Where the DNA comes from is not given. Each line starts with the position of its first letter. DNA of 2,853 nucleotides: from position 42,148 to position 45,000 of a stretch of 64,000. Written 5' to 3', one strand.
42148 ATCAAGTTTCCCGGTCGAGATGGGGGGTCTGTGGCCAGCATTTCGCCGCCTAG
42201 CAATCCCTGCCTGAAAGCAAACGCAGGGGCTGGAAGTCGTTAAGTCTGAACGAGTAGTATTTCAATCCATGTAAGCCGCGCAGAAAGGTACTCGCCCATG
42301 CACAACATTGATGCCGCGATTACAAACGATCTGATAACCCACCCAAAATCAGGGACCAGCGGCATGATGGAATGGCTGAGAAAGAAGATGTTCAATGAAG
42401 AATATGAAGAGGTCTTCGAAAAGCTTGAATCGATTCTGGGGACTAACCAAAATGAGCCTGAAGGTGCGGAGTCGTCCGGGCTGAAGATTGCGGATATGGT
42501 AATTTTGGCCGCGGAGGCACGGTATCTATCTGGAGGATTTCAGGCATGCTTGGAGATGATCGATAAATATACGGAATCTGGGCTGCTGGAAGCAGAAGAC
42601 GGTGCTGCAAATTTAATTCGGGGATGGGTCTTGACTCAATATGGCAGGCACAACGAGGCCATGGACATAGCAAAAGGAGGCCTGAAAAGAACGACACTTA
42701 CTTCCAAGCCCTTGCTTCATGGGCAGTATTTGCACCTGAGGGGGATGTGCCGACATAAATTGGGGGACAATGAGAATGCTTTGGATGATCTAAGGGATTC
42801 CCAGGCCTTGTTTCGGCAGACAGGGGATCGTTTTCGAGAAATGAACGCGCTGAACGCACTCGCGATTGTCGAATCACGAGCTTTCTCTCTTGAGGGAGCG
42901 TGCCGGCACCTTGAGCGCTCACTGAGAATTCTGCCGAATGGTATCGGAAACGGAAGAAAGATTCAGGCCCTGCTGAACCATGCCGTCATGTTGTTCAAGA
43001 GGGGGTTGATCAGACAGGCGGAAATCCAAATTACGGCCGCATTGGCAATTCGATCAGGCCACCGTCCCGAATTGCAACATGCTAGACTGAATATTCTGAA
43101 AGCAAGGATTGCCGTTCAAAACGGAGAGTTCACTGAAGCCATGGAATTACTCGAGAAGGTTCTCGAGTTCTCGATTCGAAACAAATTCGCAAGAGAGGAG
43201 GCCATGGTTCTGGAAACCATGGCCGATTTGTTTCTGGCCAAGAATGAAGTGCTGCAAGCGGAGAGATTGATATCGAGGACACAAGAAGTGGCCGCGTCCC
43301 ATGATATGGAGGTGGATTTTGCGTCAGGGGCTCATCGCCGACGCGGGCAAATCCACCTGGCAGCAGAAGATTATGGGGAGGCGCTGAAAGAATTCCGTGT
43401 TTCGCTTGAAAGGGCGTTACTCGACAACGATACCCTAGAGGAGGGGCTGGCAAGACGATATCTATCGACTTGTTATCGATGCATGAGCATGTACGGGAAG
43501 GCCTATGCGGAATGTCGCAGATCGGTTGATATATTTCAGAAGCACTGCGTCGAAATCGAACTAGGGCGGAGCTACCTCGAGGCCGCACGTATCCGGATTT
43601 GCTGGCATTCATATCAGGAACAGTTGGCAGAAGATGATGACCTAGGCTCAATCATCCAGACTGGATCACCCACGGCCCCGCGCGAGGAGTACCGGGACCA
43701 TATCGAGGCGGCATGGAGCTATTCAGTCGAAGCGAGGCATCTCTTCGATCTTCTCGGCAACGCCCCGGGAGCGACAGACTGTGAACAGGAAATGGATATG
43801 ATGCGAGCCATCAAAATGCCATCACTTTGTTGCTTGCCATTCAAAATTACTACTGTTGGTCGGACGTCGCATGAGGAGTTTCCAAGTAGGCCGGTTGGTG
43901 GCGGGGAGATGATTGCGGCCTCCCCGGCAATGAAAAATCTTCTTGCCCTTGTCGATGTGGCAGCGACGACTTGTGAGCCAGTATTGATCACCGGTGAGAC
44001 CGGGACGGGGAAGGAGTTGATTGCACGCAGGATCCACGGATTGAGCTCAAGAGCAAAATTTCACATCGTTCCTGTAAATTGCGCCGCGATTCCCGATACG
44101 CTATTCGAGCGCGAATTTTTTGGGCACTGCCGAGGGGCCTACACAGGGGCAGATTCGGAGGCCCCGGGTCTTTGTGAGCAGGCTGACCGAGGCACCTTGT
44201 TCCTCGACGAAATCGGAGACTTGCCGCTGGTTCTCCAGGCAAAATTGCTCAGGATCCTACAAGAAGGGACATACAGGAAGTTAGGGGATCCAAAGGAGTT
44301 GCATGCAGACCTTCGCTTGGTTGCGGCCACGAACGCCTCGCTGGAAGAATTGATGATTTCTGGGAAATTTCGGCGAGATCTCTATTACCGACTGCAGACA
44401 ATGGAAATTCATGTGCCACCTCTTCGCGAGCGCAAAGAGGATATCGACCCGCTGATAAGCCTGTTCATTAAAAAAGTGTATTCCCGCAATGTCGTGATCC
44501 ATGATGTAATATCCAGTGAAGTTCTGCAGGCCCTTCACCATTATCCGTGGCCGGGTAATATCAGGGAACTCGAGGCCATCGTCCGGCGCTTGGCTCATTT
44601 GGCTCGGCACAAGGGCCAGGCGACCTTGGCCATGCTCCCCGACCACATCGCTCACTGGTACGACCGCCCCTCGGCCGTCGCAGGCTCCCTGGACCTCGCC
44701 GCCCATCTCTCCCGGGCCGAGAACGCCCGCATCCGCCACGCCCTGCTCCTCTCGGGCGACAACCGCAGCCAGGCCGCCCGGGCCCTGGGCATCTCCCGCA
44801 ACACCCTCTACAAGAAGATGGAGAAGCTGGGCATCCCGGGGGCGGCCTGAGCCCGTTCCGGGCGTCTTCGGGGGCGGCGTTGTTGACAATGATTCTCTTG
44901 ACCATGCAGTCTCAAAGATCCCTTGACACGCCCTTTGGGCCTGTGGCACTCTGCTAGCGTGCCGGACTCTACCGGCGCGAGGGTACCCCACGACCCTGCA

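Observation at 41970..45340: Low-GC (~50%) island carrying a TPR-fused sigma-54 activator, followed by a sigma-54-like promoter, a 42-aa TM ORF and a terminator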

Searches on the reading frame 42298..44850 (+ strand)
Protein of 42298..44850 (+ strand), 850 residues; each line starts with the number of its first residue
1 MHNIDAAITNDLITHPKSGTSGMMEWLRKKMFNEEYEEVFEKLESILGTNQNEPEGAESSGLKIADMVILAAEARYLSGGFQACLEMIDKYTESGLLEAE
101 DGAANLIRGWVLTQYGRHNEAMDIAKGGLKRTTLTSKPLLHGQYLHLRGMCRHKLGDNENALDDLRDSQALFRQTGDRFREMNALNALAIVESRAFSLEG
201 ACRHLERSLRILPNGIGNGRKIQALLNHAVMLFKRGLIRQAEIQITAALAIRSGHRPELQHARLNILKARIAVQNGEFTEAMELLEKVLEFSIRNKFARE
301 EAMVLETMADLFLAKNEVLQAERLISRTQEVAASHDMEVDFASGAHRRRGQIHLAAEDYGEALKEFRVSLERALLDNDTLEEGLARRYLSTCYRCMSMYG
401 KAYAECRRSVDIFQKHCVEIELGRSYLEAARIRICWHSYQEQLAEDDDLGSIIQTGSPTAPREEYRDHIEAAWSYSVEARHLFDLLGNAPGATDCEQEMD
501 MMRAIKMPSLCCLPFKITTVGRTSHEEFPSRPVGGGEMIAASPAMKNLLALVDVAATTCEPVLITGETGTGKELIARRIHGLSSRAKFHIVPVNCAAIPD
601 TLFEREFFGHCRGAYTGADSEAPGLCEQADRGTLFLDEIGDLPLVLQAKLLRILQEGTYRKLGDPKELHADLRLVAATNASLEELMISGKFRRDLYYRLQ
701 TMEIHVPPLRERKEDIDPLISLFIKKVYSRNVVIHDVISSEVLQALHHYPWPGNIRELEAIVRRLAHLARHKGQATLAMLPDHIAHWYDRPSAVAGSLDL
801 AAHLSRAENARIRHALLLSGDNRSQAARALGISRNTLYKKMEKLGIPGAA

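Call 5: search_protein_families(library=pfam, proteins=[window:42298-44850:+], max_evalue=0.01)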
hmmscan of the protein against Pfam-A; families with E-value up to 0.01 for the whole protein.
window:42298-44850:+ (850 aa): 18 families
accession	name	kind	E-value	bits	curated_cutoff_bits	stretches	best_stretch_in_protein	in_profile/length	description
PF00158.32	Sigma54_activat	-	7.5e-62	208.4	20.2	1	539-705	2-168/168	Sigma-54 interaction domain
PF14532.12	Sigma54_activ_2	-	1.7e-20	74.1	25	1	539-709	1-138/138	Sigma-54 interaction domain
PF25601.1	AAA_lid_14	-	1.6e-18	66.7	27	1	710-786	1-76/87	AAA+ ATPase lid domain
PF13424.12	TPR_12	-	1e-12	48.5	30.1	2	145-212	6-75/77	Tetratricopeptide repeat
PF07719.23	TPR_2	-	6.8e-10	38.7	27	0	345-371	3-29/34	Tetratricopeptide repeat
PF02954.25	HTH_8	-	2.5e-09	37.2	22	1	807-844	5-42/42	Bacterial regulatory protein, Fis family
PF13181.12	TPR_8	-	8e-06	26.1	25.7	0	262-290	1-29/34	Tetratricopeptide repeat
PF00515.34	TPR_1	-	9.6e-06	25.6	27.8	0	145-166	4-25/34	Tetratricopeptide repeat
PF17874.7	TPR_MalT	-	1.7e-05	24.7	45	1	103-362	2-259/336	MalT-like TPR region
PF07728.20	AAA_5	-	2e-05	25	22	1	561-680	1-123/139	AAA domain (dynein-related subfamily)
PF01078.27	Mg_chelatase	-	3.7e-05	23.7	20.3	1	552-679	15-157/207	Magnesium chelatase, subunit ChlI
PF13556.12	HTH_30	-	4.8e-05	23.5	27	1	815-844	7-36/59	PucR C-terminal helix-turn-helix domain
PF25058.1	ARM_TT21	-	0.00023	21.6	27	1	213-293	48-125/155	Tetratricopeptide repeat protein 21 ARM repeat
PF13374.12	TPR_10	-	0.00031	21.1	27.5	0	270-292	10-32/42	Tetratricopeptide repeat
PF13428.12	TPR_14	-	0.00044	21.1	23.5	0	265-290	4-29/44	Tetratricopeptide repeat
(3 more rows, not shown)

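Call 9: find_homologous_proteins(query=window:42298-44850:+)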
Query window:42298-44850:+ (850 aa): 62 proteins with E <= 0.001 among 8000 candidates.
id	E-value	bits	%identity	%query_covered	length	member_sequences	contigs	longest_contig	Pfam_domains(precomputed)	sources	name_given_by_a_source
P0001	4.3e-157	543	43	92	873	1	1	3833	PF00158.33,PF25601.2,PF02954.26,PF18024.8,PF13424.13,PF14532.13,PF07728.21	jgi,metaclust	metaclust:\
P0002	1.8e-69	253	43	36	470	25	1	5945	PF00158.33,PF25601.2,PF02954.26,PF18024.8,PF00004.36,PF14532.13,PF07728.21,PF00072.31,PF01078.28,PF13191.13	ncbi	-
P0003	1.1e-68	250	44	37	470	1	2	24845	PF00158.33,PF25601.2,PF02954.26,PF18024.8,PF00004.36,PF14532.13,PF07728.21,PF00072.31,PF01078.28,PF13191.13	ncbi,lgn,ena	-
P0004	1.1e-68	250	44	37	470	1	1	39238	PF00158.33,PF25601.2,PF02954.26,PF18024.8,PF00004.36,PF14532.13,PF07728.21,PF00072.31,PF01078.28,PF13191.13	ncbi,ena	-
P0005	1.2e-68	250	44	37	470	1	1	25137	PF00158.33,PF25601.2,PF02954.26,PF18024.8,PF00004.36,PF14532.13,PF07728.21,PF00072.31,PF01078.28,PF13191.13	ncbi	-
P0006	1.5e-68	250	44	37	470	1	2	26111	PF00158.33,PF25601.2,PF02954.26,PF18024.8,PF00004.36,PF14532.13,PF07728.21,PF00072.31,PF01078.28,PF13191.13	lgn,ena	-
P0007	2.9e-68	249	44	37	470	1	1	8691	PF00158.33,PF25601.2,PF02954.26,PF18024.8,PF00004.36,PF14532.13,PF07728.21,PF00072.31,PF01078.28,PF13191.13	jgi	-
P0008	3.5e-67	245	44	37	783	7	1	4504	PF13518.13,PF00004.36,PF13428.13,PF14532.13,PF07728.21,PF13374.13,PF14559.13,PF00158.33,PF07724.21,PF17874.8,PF25601.2,PF02954.26,PF00515.35,PF18024.8,PF13424.13,PF13432.13,PF13181.13,PF07719.24,PF13556.13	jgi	jgi:two-component system response regulator HydG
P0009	7.3e-65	238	43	36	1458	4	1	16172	PF13185.13,PF13492.13,PF00004.36,PF13401.13,PF14532.13,PF07728.21,PF07714.24,PF00069.32,PF00158.33,PF17874.8,PF25601.2,PF01590.33,PF02954.26,PF13424.13,PF25199.2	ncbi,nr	ncbi:MAG TPA: sigma 54-interacting transcriptional regulator [Polyangiaceae bacterium]|nr:sigma 54-i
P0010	1.8e-64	237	42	37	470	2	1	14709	PF00158.33,PF25601.2,PF02954.26,PF14532.13,PF07728.21,PF00072.31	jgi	-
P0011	1.9e-63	233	43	37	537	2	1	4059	PF00158.33,PF25601.2,PF02954.26,PF14532.13,PF07728.21,PF01078.28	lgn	-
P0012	5.4e-63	232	40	38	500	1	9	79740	PF00158.33,PF25601.2,PF02954.26,PF14532.13,PF07728.21,PF01078.28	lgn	-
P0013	1.1e-62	231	45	34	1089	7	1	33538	PF00158.33,PF25601.2,PF02954.26,PF00004.36,PF14532.13,PF07728.21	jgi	jgi:DNA-binding NtrC family response regulator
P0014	1.3e-62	230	44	36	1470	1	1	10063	PF00069.32,PF13185.13,PF00158.33,PF25601.2,PF01590.33,PF02954.26,PF13492.13,PF13401.13,PF14532.13,PF07728.21,PF13191.13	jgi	jgi:transcriptional regulator with GAF, ATPase, and Fis domain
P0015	1.3e-62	230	41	38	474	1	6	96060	PF00158.33,PF25601.2,PF02954.26,PF14532.13,PF07728.21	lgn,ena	-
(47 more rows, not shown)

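Call 22: find_encoding_contigs(protein=P0001, flank=10000)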
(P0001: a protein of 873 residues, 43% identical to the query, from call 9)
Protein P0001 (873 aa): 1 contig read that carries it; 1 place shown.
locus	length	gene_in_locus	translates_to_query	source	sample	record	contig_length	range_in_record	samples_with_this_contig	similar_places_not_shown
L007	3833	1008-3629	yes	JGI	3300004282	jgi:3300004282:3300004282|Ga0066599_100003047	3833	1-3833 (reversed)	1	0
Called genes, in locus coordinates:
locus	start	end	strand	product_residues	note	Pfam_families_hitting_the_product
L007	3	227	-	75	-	?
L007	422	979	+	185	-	-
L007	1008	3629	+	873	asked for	PF18024:HTH_50 (faint), PF13424:TPR_12, PF00158:Sigma54_activat, PF14532:Sigma54_activ_2, PF07728:AAA_5 (weak), PF25601:AAA_lid_14, PF02954:HTH_8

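Call 40: find_encoding_contigs(protein=window:42298-44850:+, flank=10000)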
Protein window:42298-44850:+ (850 aa): 2 contigs read that carry it; 2 places shown.
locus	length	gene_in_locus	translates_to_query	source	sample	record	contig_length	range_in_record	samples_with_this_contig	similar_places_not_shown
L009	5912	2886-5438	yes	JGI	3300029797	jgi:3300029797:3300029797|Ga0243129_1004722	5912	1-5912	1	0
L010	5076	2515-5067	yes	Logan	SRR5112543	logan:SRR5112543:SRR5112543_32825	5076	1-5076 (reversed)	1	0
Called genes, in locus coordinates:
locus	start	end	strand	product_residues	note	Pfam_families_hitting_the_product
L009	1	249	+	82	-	?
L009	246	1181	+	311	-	-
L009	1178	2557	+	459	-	-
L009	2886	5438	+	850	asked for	PF00515:TPR_1 (faint), PF07719:TPR_2 (faint), PF17874:TPR_MalT (weak), PF13424:TPR_12 (weak), PF00158:Sigma54_activat, PF14532:Sigma54_activ_2, PF25601:AAA_lid_14, PF02954:HTH_8, +2 more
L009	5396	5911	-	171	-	?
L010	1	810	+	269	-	?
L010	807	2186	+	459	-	-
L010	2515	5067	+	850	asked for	PF00515:TPR_1 (faint), PF07719:TPR_2 (faint), PF17874:TPR_MalT (weak), PF13424:TPR_12 (weak), PF00158:Sigma54_activat, PF14532:Sigma54_activ_2, PF25601:AAA_lid_14, PF02954:HTH_8, +2 more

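Call 72: search_protein_families(library=ncbifam, proteins=[window:42298-44850:+], max_evalue=0.01)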
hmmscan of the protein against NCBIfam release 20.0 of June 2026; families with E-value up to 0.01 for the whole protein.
window:42298-44850:+ (850 aa): 34 families (the best 25 are shown)
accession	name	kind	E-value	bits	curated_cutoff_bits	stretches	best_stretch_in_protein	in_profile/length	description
NF041552.1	TF_PrdR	equivalog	1.8e-95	320.4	795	1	538-843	269-575/577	sigma-54 dependent transcriptional regulator PrdR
NF003451.0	PRK05022.1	equivalog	1.7e-91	307.5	476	1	534-846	188-510/512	nitric oxide reductase transcriptional regulator NorR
NF038308.1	RNA_repair_RtcR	equivalog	1.5e-85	288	650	1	539-838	183-505/530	RNA repair transcriptional activator RtcR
TIGR01818.1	ntrC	equivalog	4.4e-83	279.6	558.6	1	536-843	134-462/463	nitrogen regulation protein NR(I)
NF008469.0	PRK11361.1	equivalog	7.9e-83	278.7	714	1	536-847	143-457/461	acetoacetate metabolism transcriptional regulator AtoC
TIGR01817.1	nifA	equivalog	2.9e-82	277.1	528.85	1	537-773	197-432/534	nif-specific transcriptional activator NifA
TIGR02915.1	PEP_resp_reg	equivalog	3.8e-82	276.5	502.6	1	538-846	141-444/445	PEP-CTERM-box response regulator transcription factor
TIGR02329.1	propionate_PrpR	equivalog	4e-79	266.6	499.2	1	536-842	212-525/526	propionate catabolism operon regulatory protein PrpR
NF011958.0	PRK15429.1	equivalog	2.2e-77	261.2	830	1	536-847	379-687/692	formate hydrogenlyase transcriptional activator FlhA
NF011953.0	PRK15424.1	equivalog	8.4e-72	242.5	703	1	536-843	219-533/538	propionate catabolism operon regulatory protein PrpR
NF050807.1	TransRegFlbDCaul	equivalog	4.5e-71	240.1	750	1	537-843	119-437/454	sigma-54-dependent transcriptional regulator FlbD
NF008085.0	PRK10820.1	equivalog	8.4e-71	239.1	576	1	537-845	205-511/520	transcriptional regulator TyrR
NF041946.1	LuxO_transreg_Vib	equivalog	3.6e-70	237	800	1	538-842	135-458/463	quorum-sensing sigma-54 dependent transcriptional regulator LuxO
NF007689.0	PRK10365.1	equivalog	1e-69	235.5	760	1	527-842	130-440/441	sigma-54-dependent response regulator transcription factor ZraR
TIGR02974.1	phageshock_pspF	equivalog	3e-69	233.8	443.55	1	539-772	2-236/336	phage shock protein operon transcriptional activator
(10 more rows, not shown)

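Call 107: search_protein_families(library=padloc, proteins=[window:42298-44850:+], max_evalue=0.01)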
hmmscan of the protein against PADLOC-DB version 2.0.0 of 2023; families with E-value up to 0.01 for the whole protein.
window:42298-44850:+ (850 aa): 4 families
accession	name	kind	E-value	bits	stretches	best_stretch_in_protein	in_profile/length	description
PDLC01995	RtcR_PspF2--CARF_AAA_HTH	-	5.3e-101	337.1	1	536-846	167-480/481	-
PDLC01994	RtcR_PspF1--CARF_AAA_HTH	-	8.3e-54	181.4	1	541-843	163-467/468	-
PDLC01993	RtcR--CARF_AAA_HTH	-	1.4e-52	176.8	1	548-785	192-437/523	-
PDLC05076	PDC-S70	-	0.0022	16.2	1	804-847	24-67/94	-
